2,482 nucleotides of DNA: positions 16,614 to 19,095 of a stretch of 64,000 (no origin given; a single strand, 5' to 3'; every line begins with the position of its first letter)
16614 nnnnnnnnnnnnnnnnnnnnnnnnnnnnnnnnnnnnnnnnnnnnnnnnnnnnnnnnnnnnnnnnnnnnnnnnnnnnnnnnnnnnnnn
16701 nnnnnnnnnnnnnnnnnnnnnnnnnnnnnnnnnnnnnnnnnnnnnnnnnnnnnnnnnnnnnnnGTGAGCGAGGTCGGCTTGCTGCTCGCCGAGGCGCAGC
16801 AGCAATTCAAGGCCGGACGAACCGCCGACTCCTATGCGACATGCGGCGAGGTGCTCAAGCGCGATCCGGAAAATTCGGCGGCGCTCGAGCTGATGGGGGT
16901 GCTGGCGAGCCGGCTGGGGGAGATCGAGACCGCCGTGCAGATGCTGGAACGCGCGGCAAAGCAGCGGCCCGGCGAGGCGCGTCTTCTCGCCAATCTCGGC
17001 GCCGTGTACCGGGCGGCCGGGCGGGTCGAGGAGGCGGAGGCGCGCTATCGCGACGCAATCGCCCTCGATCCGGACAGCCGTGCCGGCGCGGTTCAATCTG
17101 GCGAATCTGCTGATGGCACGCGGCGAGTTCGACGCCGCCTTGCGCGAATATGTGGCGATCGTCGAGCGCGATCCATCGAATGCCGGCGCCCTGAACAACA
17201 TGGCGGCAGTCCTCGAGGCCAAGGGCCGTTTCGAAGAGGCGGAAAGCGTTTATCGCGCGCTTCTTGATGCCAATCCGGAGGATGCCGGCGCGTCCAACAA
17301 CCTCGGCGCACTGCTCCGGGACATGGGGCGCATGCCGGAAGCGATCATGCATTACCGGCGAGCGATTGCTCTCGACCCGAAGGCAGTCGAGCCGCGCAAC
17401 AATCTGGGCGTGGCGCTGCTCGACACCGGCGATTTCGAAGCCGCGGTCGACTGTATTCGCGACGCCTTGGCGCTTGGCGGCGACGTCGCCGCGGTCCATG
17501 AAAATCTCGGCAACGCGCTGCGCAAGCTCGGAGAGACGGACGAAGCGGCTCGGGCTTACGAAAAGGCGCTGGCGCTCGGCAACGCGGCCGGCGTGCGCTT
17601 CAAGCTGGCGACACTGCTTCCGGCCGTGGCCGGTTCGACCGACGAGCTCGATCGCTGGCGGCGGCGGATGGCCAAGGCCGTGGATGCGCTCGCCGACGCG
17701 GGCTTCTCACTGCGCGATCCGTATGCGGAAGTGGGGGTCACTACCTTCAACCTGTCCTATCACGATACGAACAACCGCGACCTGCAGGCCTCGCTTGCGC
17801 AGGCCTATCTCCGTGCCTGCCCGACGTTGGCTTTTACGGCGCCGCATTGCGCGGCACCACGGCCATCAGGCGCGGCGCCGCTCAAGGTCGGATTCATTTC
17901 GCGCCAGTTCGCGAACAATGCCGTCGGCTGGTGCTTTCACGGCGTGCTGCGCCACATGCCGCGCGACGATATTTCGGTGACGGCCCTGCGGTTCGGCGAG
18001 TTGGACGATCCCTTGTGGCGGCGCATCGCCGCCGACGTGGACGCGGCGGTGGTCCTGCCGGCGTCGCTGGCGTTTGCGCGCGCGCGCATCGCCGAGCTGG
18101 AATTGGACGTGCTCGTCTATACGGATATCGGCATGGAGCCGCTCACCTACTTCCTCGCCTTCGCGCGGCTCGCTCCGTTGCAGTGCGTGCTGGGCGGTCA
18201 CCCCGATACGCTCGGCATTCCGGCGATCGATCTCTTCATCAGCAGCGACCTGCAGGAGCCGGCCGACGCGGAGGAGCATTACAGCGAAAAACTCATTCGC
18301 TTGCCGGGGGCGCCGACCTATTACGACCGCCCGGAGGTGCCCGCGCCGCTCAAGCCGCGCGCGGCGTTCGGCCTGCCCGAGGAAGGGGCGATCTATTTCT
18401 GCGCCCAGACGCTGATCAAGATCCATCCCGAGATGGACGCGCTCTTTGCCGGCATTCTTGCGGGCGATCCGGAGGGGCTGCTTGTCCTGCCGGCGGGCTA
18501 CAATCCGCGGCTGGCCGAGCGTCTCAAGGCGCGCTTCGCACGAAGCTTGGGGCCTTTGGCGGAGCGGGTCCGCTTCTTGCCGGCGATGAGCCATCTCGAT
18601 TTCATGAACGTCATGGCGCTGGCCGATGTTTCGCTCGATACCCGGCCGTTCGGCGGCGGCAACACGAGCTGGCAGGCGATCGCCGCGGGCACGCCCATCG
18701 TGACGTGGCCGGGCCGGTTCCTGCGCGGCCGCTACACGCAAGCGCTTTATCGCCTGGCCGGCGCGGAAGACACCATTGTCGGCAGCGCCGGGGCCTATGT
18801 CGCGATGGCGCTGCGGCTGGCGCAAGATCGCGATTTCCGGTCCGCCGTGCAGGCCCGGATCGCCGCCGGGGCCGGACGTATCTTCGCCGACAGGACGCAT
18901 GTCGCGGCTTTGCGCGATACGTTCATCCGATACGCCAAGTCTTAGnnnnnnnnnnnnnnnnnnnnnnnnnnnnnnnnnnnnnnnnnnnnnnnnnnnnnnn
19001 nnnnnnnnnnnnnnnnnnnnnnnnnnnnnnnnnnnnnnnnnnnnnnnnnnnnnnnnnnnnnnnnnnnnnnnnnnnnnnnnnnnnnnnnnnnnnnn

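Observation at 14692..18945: Tandem pair of TPR-GT41 (O-GlcNAc-transferase-like) enzymes in a flagellar locus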

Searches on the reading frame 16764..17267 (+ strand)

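Call 9: search_protein_families(library=pfam, proteins=[window:16764-17267:+], max_evalue=0.01)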
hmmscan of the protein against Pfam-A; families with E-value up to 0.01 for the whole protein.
window:16764-17267:+ (167 aa): 18 families
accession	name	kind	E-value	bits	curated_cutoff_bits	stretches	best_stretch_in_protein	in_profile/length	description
PF14559.12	TPR_19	-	2.1e-13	50.8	25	2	52-110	5-64/68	Tetratricopeptide repeat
PF07719.23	TPR_2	-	7.8e-12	44.8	27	1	72-104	1-33/34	Tetratricopeptide repeat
PF13431.12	TPR_17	-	3e-11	43.1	24.4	2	29-59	4-34/34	Tetratricopeptide repeat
PF13428.12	TPR_14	-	1.1e-10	41.5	23.5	2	73-108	2-37/44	Tetratricopeptide repeat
PF13424.12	TPR_12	-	3.3e-10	40.4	30.1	1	67-102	40-75/77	Tetratricopeptide repeat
PF00515.34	TPR_1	-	4.7e-10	39.3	27.8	1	72-104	1-33/34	Tetratricopeptide repeat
PF13432.12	TPR_16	-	1.8e-09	38.3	32.7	1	44-105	3-64/65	Tetratricopeptide repeat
PF13414.12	TPR_11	-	1.1e-08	35.1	26.8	2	79-105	1-27/42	TPR repeat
PF13176.12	TPR_7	-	1.2e-08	34.8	27.9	1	75-106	2-35/36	Tetratricopeptide repeat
PF13174.12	TPR_6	-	2.2e-08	34.7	26.3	0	40-69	2-31/33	Tetratricopeptide repeat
PF13181.12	TPR_8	-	3.7e-08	33.3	25.7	1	72-104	1-33/34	Tetratricopeptide repeat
PF13374.12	TPR_10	-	1.1e-05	25.7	27.5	1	72-101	2-31/42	Tetratricopeptide repeat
PF03704.23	BTAD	-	0.00028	21.7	22.1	1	39-99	63-123/146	Bacterial transcriptional activator domain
PF23914.1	TPR_CcmH_CycH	-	0.00038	20.8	42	0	28-67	111-150/158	Cytochrome c-type biogenesis protein H TPR domain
PF07721.20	TPR_4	-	0.00061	20.6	27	0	72-96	1-25/26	Tetratricopeptide repeat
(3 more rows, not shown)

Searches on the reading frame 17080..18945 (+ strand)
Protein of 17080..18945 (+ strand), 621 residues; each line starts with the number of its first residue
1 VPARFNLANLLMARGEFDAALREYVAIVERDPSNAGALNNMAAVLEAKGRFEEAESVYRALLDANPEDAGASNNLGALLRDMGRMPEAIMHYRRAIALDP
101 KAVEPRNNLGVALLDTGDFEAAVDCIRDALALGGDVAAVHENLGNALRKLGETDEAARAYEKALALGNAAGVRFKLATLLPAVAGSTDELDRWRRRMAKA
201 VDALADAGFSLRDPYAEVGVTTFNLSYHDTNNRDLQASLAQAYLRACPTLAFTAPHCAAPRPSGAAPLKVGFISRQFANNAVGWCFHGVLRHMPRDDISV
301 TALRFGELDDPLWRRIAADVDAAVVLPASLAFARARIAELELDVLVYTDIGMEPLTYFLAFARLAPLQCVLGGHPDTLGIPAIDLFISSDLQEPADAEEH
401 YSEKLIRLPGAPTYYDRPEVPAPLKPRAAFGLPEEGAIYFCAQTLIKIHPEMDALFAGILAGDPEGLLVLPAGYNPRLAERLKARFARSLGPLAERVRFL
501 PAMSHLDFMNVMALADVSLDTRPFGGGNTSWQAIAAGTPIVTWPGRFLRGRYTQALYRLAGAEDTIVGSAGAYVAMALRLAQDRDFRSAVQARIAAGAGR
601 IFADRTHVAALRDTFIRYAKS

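Call 9: search_protein_families(library=pfam, proteins=[window:17080-18945:+], max_evalue=0.01)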
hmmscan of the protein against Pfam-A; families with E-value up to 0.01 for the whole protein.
window:17080-18945:+ (621 aa): 27 families (the best 25 are shown)
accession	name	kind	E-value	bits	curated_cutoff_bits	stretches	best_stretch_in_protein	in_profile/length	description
PF00515.34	TPR_1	-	4.3e-30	102.7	27.8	3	72-101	4-33/34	Tetratricopeptide repeat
PF13424.12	TPR_12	-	2.1e-27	95.6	30.1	5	35-100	3-76/77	Tetratricopeptide repeat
PF07719.23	TPR_2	-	7e-27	91.7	27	4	137-166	1-30/34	Tetratricopeptide repeat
PF13414.12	TPR_11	-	6.6e-25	87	26.8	4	77-117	2-42/42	TPR repeat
PF13181.12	TPR_8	-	1.9e-23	81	25.7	2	139-166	3-30/34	Tetratricopeptide repeat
PF13431.12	TPR_17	-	1.5e-22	78.4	24.4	2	24-55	2-33/34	Tetratricopeptide repeat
PF13432.12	TPR_16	-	1.1e-21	77.3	32.7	3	45-102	7-64/65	Tetratricopeptide repeat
PF13176.12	TPR_7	-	2.9e-21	74.1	27.9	2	141-167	3-29/36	Tetratricopeptide repeat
PF13844.12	Glyco_transf_41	-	3.5e-20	72.2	25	2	424-595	356-525/543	Glycosyl transferase family 41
PF13428.12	TPR_14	-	3.1e-19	68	23.5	3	40-77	6-43/44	Tetratricopeptide repeat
PF13374.12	TPR_10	-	1.6e-15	57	27.5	3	142-166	7-31/42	Tetratricopeptide repeat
PF14559.12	TPR_19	-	8.4e-15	55.3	25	2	11-69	1-59/68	Tetratricopeptide repeat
PF24575.1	TPR_Slam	-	2e-11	44.7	35.2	1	76-124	54-102/104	Surface lipoprotein assembly modifier, N-terminal TPR repeats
PF07721.20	TPR_4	-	1.1e-07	32.1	27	0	3-22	3-22/26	Tetratricopeptide repeat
PF13174.12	TPR_6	-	2e-07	31.7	26.3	0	142-164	5-27/33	Tetratricopeptide repeat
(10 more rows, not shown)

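Call 11: search_protein_families(library=ncbifam, proteins=[window:17080-18945:+], max_evalue=0.001)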
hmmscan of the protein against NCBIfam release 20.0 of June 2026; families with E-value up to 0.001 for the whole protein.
window:17080-18945:+ (621 aa): 23 families
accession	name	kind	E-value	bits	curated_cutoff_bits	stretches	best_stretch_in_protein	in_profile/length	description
TIGR02917.1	PEP_TPR_lipo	equivalog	7.5e-22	77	312.2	2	42-164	777-898/899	XrtA/PEP-CTERM system TPR-repeat protein PrsT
TIGR02521.1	type_IV_pilW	equivalog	1.1e-19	71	154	2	3-97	33-127/234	type IV pilus biogenesis/stability protein PilW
NF033762.1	social_mot_Tgl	equivalog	2.5e-17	63.1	225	1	4-161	34-194/252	social motility TPR repeat lipoprotein Tgl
NF040959.1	MamA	equivalog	2.9e-15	56.3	200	1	10-166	46-202/204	magnetosome protein MamA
NF033920.0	C39_PA2778_fam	equivalog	8.7e-13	48.3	150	2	3-60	192-249/255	PA2778 family cysteine peptidase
NF049992.1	NGTferase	equivalog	1.9e-11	43.3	1000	1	329-595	322-585/614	UDP-glucose:protein N-beta-glucosyltransferase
NF033758.1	gliding_GltE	equivalog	3.6e-11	42.7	225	1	3-104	88-189/411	adventurous gliding motility TPR repeat lipoprotein GltE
NF052415.1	T3SS_chap_SctY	equivalog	1.2e-10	41.9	70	1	81-165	18-105/106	type III secretion apparatus assembly chaperone SctY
TIGR02552.1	LcrH_SycD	equivalog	2.3e-10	40.3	104.8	1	45-137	28-120/136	SycD/LcrH family type III secretion system chaperone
NF002725.1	PRK02603.1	equivalog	6e-09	36.1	143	0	5-54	76-125/173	photosystem I assembly protein Ycf3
NF040586.1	FxSxx_TPR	equivalog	2.1e-07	29.8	300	1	3-170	430-631/830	FxSxx-COOH system tetratricopeptide repeat protein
NF047371.1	FlcA_CTERM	equivalog_domain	2.7e-07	29.5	300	0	6-63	478-535/646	periplasmic flagellar collar protein FlcA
NF053607.1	CHU_0125_OmpA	equivalog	3.5e-07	29.1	620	1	13-97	31-115/639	CHU_0125 family OmpA-like outer membrane integrity protein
TIGR03939.1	PGA_TPR_OMP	equivalog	6.3e-07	28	366.65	1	14-165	66-216/800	poly-beta-1,6 N-acetyl-D-glucosamine export porin PgaA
NF011721.1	PRK15174.1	equivalog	3.6e-06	25.4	1200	0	87-160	268-341/656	Vi polysaccharide transport protein VexE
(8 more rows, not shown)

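Call 21: list_cluster_members(proteins=[P0001, window:17080-18945:+, window:20011-21459:+, window:24048-24875:+, P0027, P0029, P0033, P0034, P0036])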
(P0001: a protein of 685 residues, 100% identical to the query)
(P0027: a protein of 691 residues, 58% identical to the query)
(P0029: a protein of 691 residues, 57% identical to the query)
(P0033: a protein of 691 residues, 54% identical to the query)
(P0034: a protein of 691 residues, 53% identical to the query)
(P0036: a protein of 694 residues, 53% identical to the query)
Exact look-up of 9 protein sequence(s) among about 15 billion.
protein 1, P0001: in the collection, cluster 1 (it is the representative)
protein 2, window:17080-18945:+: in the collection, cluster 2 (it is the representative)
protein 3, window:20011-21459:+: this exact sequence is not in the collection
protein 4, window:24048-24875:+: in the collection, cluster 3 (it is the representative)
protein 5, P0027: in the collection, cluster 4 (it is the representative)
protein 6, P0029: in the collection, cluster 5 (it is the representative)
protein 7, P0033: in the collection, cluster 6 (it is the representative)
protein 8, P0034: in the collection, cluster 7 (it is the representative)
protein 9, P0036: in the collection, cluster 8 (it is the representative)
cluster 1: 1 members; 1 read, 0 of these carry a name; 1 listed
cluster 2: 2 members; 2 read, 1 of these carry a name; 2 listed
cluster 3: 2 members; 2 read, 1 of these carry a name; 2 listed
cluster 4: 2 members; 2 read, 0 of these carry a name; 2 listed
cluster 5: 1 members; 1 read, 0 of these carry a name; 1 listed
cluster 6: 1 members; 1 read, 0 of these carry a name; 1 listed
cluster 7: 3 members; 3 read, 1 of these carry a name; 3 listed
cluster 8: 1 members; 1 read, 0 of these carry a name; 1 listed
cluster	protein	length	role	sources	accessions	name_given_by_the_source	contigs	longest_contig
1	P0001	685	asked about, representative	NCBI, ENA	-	-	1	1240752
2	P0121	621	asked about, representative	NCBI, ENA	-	-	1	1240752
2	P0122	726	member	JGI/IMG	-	protein O-GlcNAc transferase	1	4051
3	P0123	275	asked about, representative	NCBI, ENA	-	-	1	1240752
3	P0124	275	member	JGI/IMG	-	flagellin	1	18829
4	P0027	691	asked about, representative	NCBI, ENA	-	-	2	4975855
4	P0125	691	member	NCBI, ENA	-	-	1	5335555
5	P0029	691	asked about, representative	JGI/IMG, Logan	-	-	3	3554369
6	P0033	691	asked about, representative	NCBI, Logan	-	-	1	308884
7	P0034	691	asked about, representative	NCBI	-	-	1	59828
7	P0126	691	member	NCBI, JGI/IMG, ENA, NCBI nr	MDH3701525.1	MAG: tetratricopeptide repeat protein [Alphaproteobacteria bacterium] | tetratricopeptide repeat protein [Alphaproteobacteria bacterium]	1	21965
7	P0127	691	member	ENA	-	-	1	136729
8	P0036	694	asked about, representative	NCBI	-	-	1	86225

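Call 73: search_protein_families(library=pfam, proteins=[P0122, L010:767-2524:+, L010:3946-4776:+], max_evalue=0.01)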
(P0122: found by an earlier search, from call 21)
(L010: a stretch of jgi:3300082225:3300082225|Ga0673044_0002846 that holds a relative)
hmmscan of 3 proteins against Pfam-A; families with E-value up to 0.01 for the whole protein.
P0122 (726 aa): 29 families (the best 25 are shown)
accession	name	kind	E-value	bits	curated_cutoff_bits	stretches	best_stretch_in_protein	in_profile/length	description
PF13431.12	TPR_17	-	5.1e-37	123.5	24.4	4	129-160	2-33/34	Tetratricopeptide repeat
PF00515.34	TPR_1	-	7.1e-37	124.2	27.8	4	178-206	5-33/34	Tetratricopeptide repeat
PF07719.23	TPR_2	-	2.1e-35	118.3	27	4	242-271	1-30/34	Tetratricopeptide repeat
PF13414.12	TPR_11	-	1.5e-32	111.5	26.8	4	182-222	2-42/42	TPR repeat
PF13432.12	TPR_16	-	6.3e-32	110.1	32.7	6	149-207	6-64/65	Tetratricopeptide repeat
PF13181.12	TPR_8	-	3.6e-30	101.9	25.7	2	244-271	3-30/34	Tetratricopeptide repeat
PF13424.12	TPR_12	-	5.2e-30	103.9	30.1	6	140-205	3-76/77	Tetratricopeptide repeat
PF13176.12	TPR_7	-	8.5e-29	97.6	27.9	3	246-272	3-29/36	Tetratricopeptide repeat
PF13428.12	TPR_14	-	1.6e-26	90.5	23.5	4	73-115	2-44/44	Tetratricopeptide repeat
PF14559.12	TPR_19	-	1.8e-26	92.7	25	4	83-127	2-46/68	Tetratricopeptide repeat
PF13844.12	Glyco_transf_41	-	4.1e-20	72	25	2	529-700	356-525/543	Glycosyl transferase family 41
PF24575.1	TPR_Slam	-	1.8e-17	64.1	35.2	2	78-126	53-101/104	Surface lipoprotein assembly modifier, N-terminal TPR repeats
PF13374.12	TPR_10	-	2.1e-17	63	27.5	3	247-271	7-31/42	Tetratricopeptide repeat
PF23914.1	TPR_CcmH_CycH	-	2.1e-13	50.9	42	1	77-173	55-154/158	Cytochrome c-type biogenesis protein H TPR domain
PF13174.12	TPR_6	-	1.6e-12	47.6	26.3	0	247-269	5-27/33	Tetratricopeptide repeat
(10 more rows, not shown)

L010:767-2524:+ (585 aa): 21 families
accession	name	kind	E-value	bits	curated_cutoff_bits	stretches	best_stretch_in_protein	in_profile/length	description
PF07719.23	TPR_2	-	4.2e-38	126.7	27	5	107-140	1-34/34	Tetratricopeptide repeat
PF00515.34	TPR_1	-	3.4e-35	118.9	27.8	4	107-140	1-34/34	Tetratricopeptide repeat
PF13432.12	TPR_16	-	3.9e-33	113.9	32.7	7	78-139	2-63/65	Tetratricopeptide repeat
PF13414.12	TPR_11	-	8.6e-33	112.2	26.8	5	86-121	7-42/42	TPR repeat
PF13181.12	TPR_8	-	5e-25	85.9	25.7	1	108-140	2-34/34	Tetratricopeptide repeat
PF14559.12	TPR_19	-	7.8e-25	87.4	25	4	87-143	5-61/68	Tetratricopeptide repeat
PF13431.12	TPR_17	-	1.2e-23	81.8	24.4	2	97-128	3-34/34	Tetratricopeptide repeat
PF13424.12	TPR_12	-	2e-22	79.6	30.1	5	75-133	5-71/77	Tetratricopeptide repeat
PF13428.12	TPR_14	-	2.1e-22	77.7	23.5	3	107-148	1-42/44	Tetratricopeptide repeat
PF23914.1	TPR_CcmH_CycH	-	5.8e-20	72.2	42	3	32-90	43-101/158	Cytochrome c-type biogenesis protein H TPR domain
PF13371.12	TPR_9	-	4.9e-13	49.3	35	3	226-279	12-65/73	Tetratricopeptide repeat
PF13176.12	TPR_7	-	1.9e-12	46.6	27.9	0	77-105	3-33/36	Tetratricopeptide repeat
PF13374.12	TPR_10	-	5.3e-11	42.6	27.5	0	141-168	2-29/42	Tetratricopeptide repeat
PF13174.12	TPR_6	-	1.5e-10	41.4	26.3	0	78-101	5-28/33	Tetratricopeptide repeat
PF12895.13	ANAPC3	-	6.8e-07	29.9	27.2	1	79-132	29-81/82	Anaphase-promoting complex, cyclosome, subunit 3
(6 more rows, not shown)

L010:3946-4776:+ (276 aa): 2 families
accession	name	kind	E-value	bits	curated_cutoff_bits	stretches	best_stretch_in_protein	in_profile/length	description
PF00669.25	Flagellin_N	-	6.3e-19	68.8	26.6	1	14-138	9-134/139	Bacterial flagellin N-terminal helical region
PF00700.27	Flagellin_C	-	2.1e-07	31.6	23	1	191-275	2-86/86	Bacterial flagellin C-terminal helical region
